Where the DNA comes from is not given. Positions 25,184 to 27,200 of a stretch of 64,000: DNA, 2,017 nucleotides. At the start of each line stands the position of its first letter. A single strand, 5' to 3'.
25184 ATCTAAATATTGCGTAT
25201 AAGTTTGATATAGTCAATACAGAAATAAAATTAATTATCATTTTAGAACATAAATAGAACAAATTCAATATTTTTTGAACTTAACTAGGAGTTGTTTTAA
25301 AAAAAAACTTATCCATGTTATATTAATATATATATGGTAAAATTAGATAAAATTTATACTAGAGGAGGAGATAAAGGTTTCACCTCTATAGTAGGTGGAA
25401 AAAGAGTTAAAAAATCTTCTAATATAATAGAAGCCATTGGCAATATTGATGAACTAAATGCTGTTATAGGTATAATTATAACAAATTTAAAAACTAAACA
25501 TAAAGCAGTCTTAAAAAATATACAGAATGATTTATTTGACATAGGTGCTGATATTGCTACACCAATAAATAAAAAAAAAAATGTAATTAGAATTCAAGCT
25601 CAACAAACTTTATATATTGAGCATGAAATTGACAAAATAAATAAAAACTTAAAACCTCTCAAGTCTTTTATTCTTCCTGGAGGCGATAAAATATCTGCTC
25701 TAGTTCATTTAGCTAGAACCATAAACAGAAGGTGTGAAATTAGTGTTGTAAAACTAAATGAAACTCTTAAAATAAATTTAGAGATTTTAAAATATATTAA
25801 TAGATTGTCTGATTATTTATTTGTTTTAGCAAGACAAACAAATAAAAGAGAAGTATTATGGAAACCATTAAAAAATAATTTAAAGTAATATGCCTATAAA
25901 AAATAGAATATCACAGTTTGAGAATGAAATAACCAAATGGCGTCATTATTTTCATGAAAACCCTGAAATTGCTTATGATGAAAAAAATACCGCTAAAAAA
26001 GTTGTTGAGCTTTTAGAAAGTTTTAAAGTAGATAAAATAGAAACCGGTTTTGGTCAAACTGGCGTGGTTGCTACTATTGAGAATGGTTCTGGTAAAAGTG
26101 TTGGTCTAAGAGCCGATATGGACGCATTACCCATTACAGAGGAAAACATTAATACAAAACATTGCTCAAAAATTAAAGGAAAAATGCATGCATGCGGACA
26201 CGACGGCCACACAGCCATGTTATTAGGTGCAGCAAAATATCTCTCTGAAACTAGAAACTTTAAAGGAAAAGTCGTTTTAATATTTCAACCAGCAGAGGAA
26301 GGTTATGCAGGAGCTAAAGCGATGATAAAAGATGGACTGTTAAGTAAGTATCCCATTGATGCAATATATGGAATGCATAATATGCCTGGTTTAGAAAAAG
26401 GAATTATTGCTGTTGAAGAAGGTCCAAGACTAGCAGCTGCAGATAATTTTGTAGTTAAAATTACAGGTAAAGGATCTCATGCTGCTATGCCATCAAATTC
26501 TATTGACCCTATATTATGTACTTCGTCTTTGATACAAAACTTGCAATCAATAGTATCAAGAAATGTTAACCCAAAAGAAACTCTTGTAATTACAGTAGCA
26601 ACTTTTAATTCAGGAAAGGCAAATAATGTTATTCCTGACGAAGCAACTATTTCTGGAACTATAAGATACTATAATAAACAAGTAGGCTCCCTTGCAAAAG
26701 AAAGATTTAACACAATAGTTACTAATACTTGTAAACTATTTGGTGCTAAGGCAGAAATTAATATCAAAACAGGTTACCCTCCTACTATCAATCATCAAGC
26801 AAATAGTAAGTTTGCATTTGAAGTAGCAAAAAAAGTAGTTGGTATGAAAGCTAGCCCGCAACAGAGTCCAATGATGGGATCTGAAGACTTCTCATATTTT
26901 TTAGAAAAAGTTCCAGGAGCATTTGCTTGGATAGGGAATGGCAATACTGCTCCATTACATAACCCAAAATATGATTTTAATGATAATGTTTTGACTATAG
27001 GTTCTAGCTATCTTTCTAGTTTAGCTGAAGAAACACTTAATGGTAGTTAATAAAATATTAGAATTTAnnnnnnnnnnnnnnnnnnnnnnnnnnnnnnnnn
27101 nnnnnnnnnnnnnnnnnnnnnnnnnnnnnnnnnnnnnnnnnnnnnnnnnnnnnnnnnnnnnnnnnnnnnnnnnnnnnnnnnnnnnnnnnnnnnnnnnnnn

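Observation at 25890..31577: Operon encoding an adenylase-aminotransferase fusion, a free-standing carrier protein and a GNAT, preceded by two hydrolases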

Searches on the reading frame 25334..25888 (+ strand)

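Call 3: search_protein_families(library=pfam, proteins=[window:25334-25888:+], max_evalue=0.01)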
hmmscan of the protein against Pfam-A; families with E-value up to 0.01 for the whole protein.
window:25334-25888:+ (184 aa): 1 family
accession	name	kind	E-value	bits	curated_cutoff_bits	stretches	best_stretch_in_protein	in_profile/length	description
PF01923.23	Cob_adeno_trans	-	4.7e-58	196.5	24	1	7-168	1-170/171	Cobalamin adenosyltransferase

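Call 4: search_protein_families(library=ncbifam, proteins=[window:25334-25888:+], max_evalue=0.01)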
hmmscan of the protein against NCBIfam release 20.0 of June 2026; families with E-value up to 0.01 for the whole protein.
window:25334-25888:+ (184 aa): 1 family
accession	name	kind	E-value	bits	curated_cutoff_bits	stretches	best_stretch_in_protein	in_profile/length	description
TIGR00636.1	PduO_Nterm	equivalog_domain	1.1e-57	194.5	108.45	1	8-173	1-163/171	cob(I)yrinic acid a,c-diamide adenosyltransferase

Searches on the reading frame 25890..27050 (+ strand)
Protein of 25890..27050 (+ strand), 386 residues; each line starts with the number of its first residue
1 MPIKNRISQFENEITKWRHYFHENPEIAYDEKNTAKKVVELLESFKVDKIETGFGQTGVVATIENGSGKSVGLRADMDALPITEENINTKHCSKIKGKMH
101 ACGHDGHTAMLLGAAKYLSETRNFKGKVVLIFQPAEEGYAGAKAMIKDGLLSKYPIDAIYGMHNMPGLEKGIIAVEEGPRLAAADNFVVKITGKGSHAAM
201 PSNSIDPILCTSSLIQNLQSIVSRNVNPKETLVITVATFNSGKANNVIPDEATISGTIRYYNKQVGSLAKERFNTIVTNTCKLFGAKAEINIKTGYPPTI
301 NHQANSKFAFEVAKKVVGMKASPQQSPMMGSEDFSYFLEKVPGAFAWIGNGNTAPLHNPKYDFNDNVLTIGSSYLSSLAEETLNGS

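Call 3: search_protein_families(library=pfam, proteins=[window:25890-27050:+], max_evalue=0.01)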
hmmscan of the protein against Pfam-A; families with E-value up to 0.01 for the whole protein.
window:25890-27050:+ (386 aa): 2 families
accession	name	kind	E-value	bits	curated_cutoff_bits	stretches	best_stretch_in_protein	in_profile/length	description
PF01546.33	Peptidase_M20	-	2.3e-48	165.3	24.6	1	73-380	2-205/206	Peptidase family M20/M25/M40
PF07687.19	M20_dimer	-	1.7e-09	38.1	21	1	187-280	9-102/107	Peptidase dimerisation domain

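Call 4: search_protein_families(library=ncbifam, proteins=[window:25890-27050:+], max_evalue=0.01)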
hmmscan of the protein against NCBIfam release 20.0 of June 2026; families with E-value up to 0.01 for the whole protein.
window:25890-27050:+ (386 aa): 25 families
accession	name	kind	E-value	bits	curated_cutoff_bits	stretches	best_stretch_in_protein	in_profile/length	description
NF040868.1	carboxypep_CpsA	equivalog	2.4e-109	365.7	500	1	3-380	4-387/391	carboxypeptidase CpsA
TIGR01891.1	amidohydrolases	subfamily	3.7e-107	358.6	153.75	1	14-371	1-366/366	amidohydrolase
NF038260.1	ectoine_DoeB_2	equivalog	2.4e-105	352.5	550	1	13-379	7-376/378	N(2)-acetyl-L-2,4-diaminobutanoate deacetylase DoeB2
NF006365.0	PRK08588.1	subfamily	1.5e-12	47.5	289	1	30-354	25-353/383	succinyl-diaminopimelate desuccinylase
TIGR01910.1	DapE-ArgE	subfamily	8.5e-12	44.9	217.6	1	30-327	19-329/373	ArgE/DapE family deacylase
TIGR01246.1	dapE_proteo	equivalog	7e-11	41.7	361.8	1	28-302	15-293/370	succinyl-diaminopimelate desuccinylase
NF005602.0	PRK07338.1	equivalog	4.8e-10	38.6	357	1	156-313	181-330/409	hydrolase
TIGR01900.1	dapE-gram_pos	equivalog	5e-10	38.8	304.2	1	20-305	11-286/351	succinyl-diaminopimelate desuccinylase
NF009557.0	PRK13009.1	equivalog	1.4e-08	34.3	284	1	108-321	106-317/377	succinyl-diaminopimelate desuccinylase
NF004788.0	PRK06133.1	subfamily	1.1e-07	31.2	349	1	184-315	217-343/417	glutamate carboxypeptidase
NF009555.0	PRK13004.1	equivalog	3.1e-07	29.6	321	0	187-260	186-262/399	YgeY family selenium metabolism-linked hydrolase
TIGR01892.1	AcOrn-deacetyl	equivalog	3.3e-07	29.7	297.7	1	56-320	46-311/365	acetylornithine deacetylase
NF009920.0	PRK13381.1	subfamily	9.2e-07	28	293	1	109-335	150-363/412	peptidase T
NF006401.0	PRK08651.1-4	equivalog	2.5e-05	23.4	381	1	117-308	125-298/376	succinyl-diaminopimelate desuccinylase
NF006771.0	PRK09290.1-5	subfamily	0.00029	19.4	399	1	184-313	215-344/413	allantoate amidohydrolase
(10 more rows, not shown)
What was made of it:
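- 25890..27050 (+): M20D amidohydrolase (386 aa). It is co-oriented and 17 nt upstream of the cassette. It is peripheral: either a possible de-N-acylase or simply a backbone gene coupled to PduO. TIGR01891 359 bits (call 4).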
